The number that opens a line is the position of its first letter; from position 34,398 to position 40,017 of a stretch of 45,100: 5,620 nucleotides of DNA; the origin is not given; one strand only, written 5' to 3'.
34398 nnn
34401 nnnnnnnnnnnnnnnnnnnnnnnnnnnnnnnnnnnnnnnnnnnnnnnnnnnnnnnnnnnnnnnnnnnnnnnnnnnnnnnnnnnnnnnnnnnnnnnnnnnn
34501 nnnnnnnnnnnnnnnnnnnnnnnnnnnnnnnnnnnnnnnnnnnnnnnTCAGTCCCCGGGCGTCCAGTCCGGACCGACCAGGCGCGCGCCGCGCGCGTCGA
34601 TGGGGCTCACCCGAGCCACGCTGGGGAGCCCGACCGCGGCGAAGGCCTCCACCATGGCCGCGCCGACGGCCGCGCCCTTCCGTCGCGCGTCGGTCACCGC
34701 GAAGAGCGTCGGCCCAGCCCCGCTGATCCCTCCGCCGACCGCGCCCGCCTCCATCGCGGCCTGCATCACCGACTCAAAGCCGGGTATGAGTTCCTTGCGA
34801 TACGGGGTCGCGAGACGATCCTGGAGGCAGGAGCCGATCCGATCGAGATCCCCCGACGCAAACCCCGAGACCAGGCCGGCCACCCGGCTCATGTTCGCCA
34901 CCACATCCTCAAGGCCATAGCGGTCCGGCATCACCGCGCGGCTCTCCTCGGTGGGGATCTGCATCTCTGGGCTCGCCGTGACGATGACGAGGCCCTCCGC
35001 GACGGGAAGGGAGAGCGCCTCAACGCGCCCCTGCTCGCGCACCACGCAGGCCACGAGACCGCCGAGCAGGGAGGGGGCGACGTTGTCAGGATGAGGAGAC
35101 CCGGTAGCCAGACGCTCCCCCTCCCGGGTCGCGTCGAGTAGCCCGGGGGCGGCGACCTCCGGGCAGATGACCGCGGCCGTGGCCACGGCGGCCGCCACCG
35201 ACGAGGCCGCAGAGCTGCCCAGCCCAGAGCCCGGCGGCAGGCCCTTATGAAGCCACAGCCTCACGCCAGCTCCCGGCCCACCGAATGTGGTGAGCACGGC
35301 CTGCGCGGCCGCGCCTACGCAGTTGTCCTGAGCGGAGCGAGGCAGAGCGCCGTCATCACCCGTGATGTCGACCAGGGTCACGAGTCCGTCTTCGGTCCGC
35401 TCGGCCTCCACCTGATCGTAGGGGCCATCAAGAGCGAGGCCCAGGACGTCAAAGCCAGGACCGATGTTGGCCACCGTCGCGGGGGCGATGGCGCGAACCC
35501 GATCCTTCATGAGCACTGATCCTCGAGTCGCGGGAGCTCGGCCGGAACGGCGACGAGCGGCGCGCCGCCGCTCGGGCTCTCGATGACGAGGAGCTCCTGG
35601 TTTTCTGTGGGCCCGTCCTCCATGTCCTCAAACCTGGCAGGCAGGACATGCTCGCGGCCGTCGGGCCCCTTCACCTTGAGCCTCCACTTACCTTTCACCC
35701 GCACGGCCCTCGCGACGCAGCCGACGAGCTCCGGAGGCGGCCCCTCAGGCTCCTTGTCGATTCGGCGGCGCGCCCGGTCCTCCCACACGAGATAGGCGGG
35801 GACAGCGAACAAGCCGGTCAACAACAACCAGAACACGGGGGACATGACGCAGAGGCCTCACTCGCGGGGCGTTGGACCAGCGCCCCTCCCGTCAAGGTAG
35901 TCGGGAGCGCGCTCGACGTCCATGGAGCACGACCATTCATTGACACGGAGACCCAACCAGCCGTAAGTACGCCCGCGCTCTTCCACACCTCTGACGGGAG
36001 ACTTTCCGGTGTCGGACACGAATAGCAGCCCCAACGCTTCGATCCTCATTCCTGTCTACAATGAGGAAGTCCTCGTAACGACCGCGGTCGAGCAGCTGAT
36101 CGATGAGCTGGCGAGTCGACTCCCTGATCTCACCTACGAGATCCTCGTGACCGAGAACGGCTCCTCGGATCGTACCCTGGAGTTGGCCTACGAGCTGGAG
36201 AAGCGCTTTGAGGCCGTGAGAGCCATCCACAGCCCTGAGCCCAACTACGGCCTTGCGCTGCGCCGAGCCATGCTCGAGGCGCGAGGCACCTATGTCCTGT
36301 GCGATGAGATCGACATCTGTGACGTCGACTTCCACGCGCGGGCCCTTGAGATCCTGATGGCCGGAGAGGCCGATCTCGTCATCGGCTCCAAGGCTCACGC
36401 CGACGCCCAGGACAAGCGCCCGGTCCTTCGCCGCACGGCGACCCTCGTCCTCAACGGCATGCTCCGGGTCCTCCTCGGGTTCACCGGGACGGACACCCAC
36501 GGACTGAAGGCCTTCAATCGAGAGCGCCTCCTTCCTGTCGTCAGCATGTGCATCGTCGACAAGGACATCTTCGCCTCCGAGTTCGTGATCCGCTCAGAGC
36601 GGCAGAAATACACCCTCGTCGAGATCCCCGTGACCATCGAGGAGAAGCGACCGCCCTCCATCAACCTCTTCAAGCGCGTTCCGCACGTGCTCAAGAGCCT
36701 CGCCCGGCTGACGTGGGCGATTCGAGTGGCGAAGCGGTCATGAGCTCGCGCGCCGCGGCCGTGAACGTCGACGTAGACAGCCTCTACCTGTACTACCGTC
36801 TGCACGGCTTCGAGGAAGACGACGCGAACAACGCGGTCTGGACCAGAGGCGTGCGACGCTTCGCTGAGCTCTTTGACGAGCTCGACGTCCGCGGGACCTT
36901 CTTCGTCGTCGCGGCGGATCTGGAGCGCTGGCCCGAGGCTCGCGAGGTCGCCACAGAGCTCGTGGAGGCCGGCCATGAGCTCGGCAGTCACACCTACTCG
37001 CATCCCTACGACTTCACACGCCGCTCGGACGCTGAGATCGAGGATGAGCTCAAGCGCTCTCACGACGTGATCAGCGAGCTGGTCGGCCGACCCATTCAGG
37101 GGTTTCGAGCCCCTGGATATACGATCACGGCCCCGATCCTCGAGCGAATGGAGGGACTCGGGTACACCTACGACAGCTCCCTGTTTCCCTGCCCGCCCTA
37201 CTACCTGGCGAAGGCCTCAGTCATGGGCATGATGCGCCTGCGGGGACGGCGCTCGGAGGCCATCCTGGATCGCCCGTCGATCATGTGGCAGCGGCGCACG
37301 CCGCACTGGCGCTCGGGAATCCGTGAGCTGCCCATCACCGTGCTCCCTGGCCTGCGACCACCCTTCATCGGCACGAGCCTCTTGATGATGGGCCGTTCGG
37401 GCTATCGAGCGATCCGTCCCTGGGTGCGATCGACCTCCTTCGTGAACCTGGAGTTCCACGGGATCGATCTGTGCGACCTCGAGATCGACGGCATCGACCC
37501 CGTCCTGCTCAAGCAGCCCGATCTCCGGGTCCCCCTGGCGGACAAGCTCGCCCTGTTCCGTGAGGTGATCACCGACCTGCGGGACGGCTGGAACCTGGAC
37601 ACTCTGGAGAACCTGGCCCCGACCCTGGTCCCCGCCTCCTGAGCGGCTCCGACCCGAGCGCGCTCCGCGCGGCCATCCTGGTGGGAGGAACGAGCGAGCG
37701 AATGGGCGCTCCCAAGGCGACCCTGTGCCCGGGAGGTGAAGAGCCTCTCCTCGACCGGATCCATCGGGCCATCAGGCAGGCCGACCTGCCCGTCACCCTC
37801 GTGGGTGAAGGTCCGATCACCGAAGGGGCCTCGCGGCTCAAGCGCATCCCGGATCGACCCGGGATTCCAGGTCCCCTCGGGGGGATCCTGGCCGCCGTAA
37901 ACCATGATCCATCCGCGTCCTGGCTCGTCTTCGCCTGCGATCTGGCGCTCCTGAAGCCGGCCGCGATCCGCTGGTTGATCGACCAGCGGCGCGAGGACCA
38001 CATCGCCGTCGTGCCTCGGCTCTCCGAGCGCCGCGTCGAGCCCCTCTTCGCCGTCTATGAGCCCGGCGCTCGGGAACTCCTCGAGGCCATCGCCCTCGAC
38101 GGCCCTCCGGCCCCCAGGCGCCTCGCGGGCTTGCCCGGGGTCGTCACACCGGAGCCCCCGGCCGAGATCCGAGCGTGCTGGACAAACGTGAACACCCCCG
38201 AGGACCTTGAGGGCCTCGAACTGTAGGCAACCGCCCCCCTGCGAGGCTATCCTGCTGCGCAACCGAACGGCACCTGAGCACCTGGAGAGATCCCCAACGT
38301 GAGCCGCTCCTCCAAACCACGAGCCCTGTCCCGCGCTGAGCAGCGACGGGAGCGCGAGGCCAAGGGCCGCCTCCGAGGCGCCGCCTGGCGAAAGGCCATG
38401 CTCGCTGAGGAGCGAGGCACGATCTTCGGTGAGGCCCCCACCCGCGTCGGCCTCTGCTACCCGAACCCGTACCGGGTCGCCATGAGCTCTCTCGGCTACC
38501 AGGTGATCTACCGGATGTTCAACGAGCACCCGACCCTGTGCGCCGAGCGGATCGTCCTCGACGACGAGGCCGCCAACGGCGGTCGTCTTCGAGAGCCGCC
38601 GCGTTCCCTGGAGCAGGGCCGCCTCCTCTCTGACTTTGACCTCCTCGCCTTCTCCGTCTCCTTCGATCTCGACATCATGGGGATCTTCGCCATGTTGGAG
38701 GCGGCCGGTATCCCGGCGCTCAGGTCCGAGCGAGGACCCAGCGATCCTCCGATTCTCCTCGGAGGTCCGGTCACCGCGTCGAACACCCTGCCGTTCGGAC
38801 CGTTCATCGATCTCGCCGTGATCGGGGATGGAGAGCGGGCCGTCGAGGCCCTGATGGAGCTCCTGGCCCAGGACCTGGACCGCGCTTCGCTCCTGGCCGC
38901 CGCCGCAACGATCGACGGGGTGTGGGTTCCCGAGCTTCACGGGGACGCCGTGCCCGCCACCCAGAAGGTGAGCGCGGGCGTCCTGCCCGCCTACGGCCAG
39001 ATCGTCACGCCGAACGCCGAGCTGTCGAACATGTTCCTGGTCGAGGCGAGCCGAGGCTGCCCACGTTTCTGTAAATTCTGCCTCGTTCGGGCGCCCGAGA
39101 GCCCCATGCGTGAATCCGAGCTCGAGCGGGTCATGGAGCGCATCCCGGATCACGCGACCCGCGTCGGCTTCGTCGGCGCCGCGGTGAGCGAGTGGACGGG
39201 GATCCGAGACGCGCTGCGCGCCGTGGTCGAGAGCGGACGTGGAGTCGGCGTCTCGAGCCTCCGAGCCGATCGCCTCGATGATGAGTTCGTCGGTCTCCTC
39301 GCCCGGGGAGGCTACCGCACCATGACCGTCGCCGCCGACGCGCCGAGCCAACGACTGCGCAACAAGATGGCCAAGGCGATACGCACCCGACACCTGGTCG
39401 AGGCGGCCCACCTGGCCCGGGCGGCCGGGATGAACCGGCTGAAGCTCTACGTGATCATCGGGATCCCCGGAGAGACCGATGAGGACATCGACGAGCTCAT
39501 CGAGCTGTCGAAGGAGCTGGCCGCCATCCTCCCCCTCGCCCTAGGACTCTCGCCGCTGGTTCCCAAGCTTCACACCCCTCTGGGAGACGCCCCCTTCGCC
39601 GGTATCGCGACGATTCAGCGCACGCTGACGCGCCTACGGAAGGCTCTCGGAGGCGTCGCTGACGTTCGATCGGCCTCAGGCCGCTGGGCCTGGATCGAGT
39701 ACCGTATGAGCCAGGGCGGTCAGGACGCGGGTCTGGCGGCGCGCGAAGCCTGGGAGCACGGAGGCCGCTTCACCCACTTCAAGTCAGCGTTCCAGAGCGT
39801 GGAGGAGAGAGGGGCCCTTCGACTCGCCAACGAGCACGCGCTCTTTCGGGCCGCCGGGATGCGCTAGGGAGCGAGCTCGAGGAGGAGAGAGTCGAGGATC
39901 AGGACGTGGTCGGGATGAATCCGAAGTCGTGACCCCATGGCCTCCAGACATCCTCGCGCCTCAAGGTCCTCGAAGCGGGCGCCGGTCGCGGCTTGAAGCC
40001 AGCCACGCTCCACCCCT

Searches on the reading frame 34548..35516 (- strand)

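Call 11: search_protein_families(library=pfam, proteins=[window:34548-35516:-], max_evalue=0.001)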
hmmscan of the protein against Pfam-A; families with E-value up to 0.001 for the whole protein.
window:34548-35516:- (322 aa): 2 families
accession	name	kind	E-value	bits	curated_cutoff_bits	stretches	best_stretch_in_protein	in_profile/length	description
PF00288.32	GHMP_kinases_N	-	1.2e-13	51.5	22.3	1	65-153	1-87/87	GHMP kinases N terminal domain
PF08544.19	GHMP_kinases_C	-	5.5e-11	43.2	21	1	216-292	2-83/85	GHMP kinases C terminal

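Call 27: search_protein_families(library=ncbifam, proteins=[window:34548-35516:-], max_evalue=0.001)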
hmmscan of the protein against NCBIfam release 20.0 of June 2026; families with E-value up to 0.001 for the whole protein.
window:34548-35516:- (322 aa): 9 families
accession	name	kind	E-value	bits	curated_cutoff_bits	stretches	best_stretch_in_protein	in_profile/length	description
NF002288.1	PRK01212.1-4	equivalog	1e-88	297.3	194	1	8-311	1-301/303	homoserine kinase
TIGR00191.1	thrB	equivalog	1.3e-68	231.1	168.25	1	10-313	4-301/304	homoserine kinase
NF002870.0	PRK03188.1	equivalog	3.9e-11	42.2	286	1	33-314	46-305/310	4-(cytidine 5'-diphospho)-2-C-methyl-D-erythritol kinase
TIGR01920.1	Shik_kin_archae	equivalog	3.4e-08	33.2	126.85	0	250-279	221-250/266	shikimate kinase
TIGR00549.1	mevalon_kin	equivalog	3.9e-08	33.1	163.05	1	85-156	81-152/276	mevalonate kinase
NF040726.1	BetaRFA-P_synth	equivalog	4.1e-08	32.7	328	0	25-123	27-122/327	beta-ribofuranosylaminobenzene 5'-phosphate synthase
NF003036.0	PRK03926.1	equivalog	6.1e-06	25.5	403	1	83-302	74-290/302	mevalonate kinase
TIGR00144.1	beta_RFAP_syn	subfamily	2.2e-05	23.8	113.5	0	222-310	232-320/325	beta-ribofuranosylaminobenzene 5'-phosphate synthase family protein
NF011202.0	PRK14608.1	equivalog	0.00029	20.2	204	0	34-286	46-276/294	4-(cytidine 5'-diphospho)-2-C-methyl-D-erythritol kinase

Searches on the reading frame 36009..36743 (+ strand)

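Call 11: search_protein_families(library=pfam, proteins=[window:36009-36743:+], max_evalue=0.001)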
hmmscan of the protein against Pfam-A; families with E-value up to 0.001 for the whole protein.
window:36009-36743:+ (244 aa): 1 family
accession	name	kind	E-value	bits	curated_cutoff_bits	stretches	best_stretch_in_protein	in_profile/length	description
PF00535.33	Glycos_transf_2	-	4.6e-15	56.4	23.3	1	11-149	1-138/168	Glycosyl transferase family 2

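Call 27: search_protein_families(library=ncbifam, proteins=[window:36009-36743:+], max_evalue=0.001)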
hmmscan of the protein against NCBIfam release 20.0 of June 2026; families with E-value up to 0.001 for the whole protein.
window:36009-36743:+ (244 aa): 12 families
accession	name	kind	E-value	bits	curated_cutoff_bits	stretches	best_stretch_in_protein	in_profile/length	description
NF007482.0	PRK10073.1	equivalog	6.4e-10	38.5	423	1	5-125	3-119/334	glycosyltransferase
TIGR03937.1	PgaC_IcaA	equivalog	1.3e-09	37.5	422.3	1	4-102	41-135/407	poly-beta-1,6-N-acetyl-D-glucosamine synthase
NF041391.1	DPhHxTase_Halo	equivalog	4.8e-09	35.5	375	1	17-214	4-187/213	dolichyl-phosphate hexose transferase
NF041875.1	EPS_EpsD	equivalog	2.5e-08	33.7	370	1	11-146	2-134/325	exopolysaccharide biosynthesis glycosyltransferase EpsD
NF038302.1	EPS_HpsE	equivalog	3.7e-07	29.4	300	1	11-137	4-132/307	hormogonium polysaccharide biosynthesis glycosyltransferase HpsE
NF047588.1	GlcsyltransPgfSStrep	equivalog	4.7e-07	29.3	500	1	11-81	4-72/308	glycosyltransferase PgfS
TIGR04182.1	glyco_TIGR04182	equivalog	5e-07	29.4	325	1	11-213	3-193/293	S-layer glycoprotein N-glycosyltransferase AglJ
TIGR04283.1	glyco_like_mftF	equivalog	4.6e-06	26.4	182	1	11-96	2-76/221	TIGR04283 family arsenosugar biosynthesis glycosyltransferase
NF058614.1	PPMAGASynPpgS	equivalog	6.4e-06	25.7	370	1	12-210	4-196/226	polyprenyl-phospho-N-acetylgalactosaminyl synthase PpgS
NF010496.0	PRK13915.1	equivalog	3.4e-05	23.1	262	1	8-105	31-129/307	glucosyl-3-phosphoglycerate synthase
NF007986.1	PRK10714.1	equivalog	3.9e-05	22.8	529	1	9-171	7-166/316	undecaprenyl-phosphate 4-deoxy-4-formamido-L-arabinose transferase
TIGR03111.1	glyc2_xrt_Gpos1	hypoth_equivalog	0.00013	20.9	363.95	1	5-98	46-137/439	TIGR03111 family XrtG-associated glycosyltransferase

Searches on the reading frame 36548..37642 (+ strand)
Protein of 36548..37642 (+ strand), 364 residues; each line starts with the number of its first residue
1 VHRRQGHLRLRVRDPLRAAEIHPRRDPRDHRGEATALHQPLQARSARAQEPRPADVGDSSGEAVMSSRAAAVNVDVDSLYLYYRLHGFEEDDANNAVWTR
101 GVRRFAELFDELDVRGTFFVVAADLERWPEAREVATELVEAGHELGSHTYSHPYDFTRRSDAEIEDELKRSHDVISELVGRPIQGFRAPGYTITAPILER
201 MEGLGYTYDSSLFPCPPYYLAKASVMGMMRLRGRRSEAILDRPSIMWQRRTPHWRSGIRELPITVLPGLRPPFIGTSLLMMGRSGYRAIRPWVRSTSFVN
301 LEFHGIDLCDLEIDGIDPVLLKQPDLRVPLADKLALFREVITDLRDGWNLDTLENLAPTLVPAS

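Call 11: search_protein_families(library=pfam, proteins=[window:36548-37642:+], max_evalue=0.001)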
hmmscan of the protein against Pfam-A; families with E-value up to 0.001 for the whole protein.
window:36548-37642:+ (364 aa): 1 family
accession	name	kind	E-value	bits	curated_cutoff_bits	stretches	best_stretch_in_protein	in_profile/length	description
PF01522.26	Polysacc_deac_1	-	7.7e-20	71.5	23.1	1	99-208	18-123/124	Polysaccharide deacetylase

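Call 27: search_protein_families(library=ncbifam, proteins=[window:36548-37642:+], max_evalue=0.001)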
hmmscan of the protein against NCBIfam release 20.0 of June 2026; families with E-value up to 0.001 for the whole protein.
window:36548-37642:+ (364 aa): 10 families
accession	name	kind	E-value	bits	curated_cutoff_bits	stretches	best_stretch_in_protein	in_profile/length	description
TIGR03006.1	pepcterm_polyde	equivalog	2e-21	76.3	276.2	1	97-215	31-148/272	XrtA system polysaccharide deacetylase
TIGR02764.1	spore_ybaN_pdaB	equivalog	8e-15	55.1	237.4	1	103-207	22-122/191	polysaccharide deacetylase family sporulation protein PdaB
NF045821.1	PgAcgDacpgdA1_Bac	equivalog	2.4e-10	39.7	400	1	91-193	95-190/282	peptidoglycan-N-acetylglucosamine deacetylase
TIGR02873.1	spore_ylxY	hypoth_equivalog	1.6e-08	34.2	391.5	1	102-190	100-184/268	probable sporulation protein, polysaccharide deacetylase family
TIGR02884.1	spore_pdaA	equivalog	4.2e-07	29.9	298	1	107-207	57-154/224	delta-lactam-biosynthetic de-N-acetylase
TIGR04243.1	nodulat_NodB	equivalog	6e-07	29.1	240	1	91-198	9-110/197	chitooligosaccharide deacetylase NodB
TIGR03212.1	uraD_N-term-dom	equivalog_domain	1.6e-06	27.4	424.6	1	101-213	78-185/297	allantoinase PuuE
NF050820.1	PolSacchBiosHfsH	equivalog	2.2e-05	24.3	400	1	90-185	40-135/249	oligosaccharide deacetylase HfsH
NF011923.2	PRK15394.1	equivalog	0.00026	20.3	382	0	136-211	94-172/294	4-deoxy-4-formamido-L-arabinose-phosphoundecaprenol deformylase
NF045822.1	PgAcgDacpgdA2_Bac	equivalog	0.00029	20.2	400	1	107-189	89-167/274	peptidoglycan-N-acetylglucosamine deacetylase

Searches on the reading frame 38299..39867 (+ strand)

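Call 11: search_protein_families(library=pfam, proteins=[window:38299-39867:+], max_evalue=0.001)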
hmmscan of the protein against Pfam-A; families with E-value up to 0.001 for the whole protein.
window:38299-39867:+ (522 aa): 2 families
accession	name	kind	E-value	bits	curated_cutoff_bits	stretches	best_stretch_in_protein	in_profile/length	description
PF19864.5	Radical_SAM_N2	-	1.9e-32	112.2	29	1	66-211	1-151/151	Radical SAM proteins, N-terminal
PF04055.27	Radical_SAM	-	3.4e-18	66.8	29.5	1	249-403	2-165/166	Radical SAM superfamily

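Call 27: search_protein_families(library=ncbifam, proteins=[window:38299-39867:+], max_evalue=0.001)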
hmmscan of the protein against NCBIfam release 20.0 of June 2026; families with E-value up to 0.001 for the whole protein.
window:38299-39867:+ (522 aa): 19 families
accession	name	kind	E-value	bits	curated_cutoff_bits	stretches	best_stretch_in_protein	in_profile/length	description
TIGR03960.1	rSAM_fuse_unch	hypoth_equivalog_domain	6.9e-52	176.8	462.3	2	48-214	30-201/605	TIGR03960 family B12-binding radical SAM protein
TIGR04014.1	B12_SAM_MJ_0865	equivalog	1.5e-12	47.1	360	1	150-407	69-336/434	methyl-coenzyme M reductase glutamine C-methyltransferase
TIGR04013.1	B12_SAM_MJ_1487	hypoth_equivalog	1.4e-11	43.9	251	2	153-280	74-187/382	TIGR04013 family B12-binding domain/radical SAM domain-containing protein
TIGR04072.2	rSAM_ladder_B12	equivalog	9.2e-10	37.7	360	1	170-405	121-347/443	lipid biosynthesis B12-binding/radical SAM protein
TIGR04479.1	bcpD_PhpK_rSAM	subfamily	2.1e-08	33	600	1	240-405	236-407/504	PhpK family radical SAM P-methyltransferase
TIGR01579.1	MiaB-like-C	equivalog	3.7e-06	26.5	357.05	1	249-407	144-318/416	tRNA (N(6)-L-threonylcarbamoyladenosine(37)-C(2))-methylthiotransferase MtaB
TIGR00089.1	TIGR00089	subfamily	7.5e-06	25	251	1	243-407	138-318/429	MiaB/RimO family radical SAM methylthiotransferase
NF050148.1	rSAM_ApyD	equivalog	9.7e-06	24.2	750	1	149-403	103-362/645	RiPP biosynthesis radical SAM protein ApyD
TIGR04295.1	B12_rSAM_oligo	hypoth_equivalog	1.4e-05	23.9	400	1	248-363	203-318/422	TIGR04295 family B12-binding domain-containing radical SAM protein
TIGR03975.1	rSAM_ocin_1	subfamily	2e-05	23.3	281.85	1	163-408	175-431/606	RiPP maturation radical SAM C-methyltransferase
TIGR04190.1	B12_SAM_Ta0216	equivalog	2.1e-05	23.4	500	1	329-411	315-398/554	TIGR04190 family B12-binding domain/radical SAM domain protein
NF033070.1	rSAM_AprD4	equivalog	2.8e-05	23.2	500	1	221-407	172-366/456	AprD4 family radical SAM diol-dehydratase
NF045585.1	rSAM_slr0320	equivalog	6.3e-05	21.7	775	1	248-410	238-412/511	photosystem II high light acclimation radical SAM protein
TIGR01574.1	miaB-methiolase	equivalog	0.00018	20.6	355.3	1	245-406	145-324/437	tRNA (N6-isopentenyl adenosine(37)-C2)-methylthiotransferase MiaB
TIGR03471.1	HpnJ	equivalog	0.00022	20.2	577.6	1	249-408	201-366/472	hopanoid biosynthesis associated radical SAM protein HpnJ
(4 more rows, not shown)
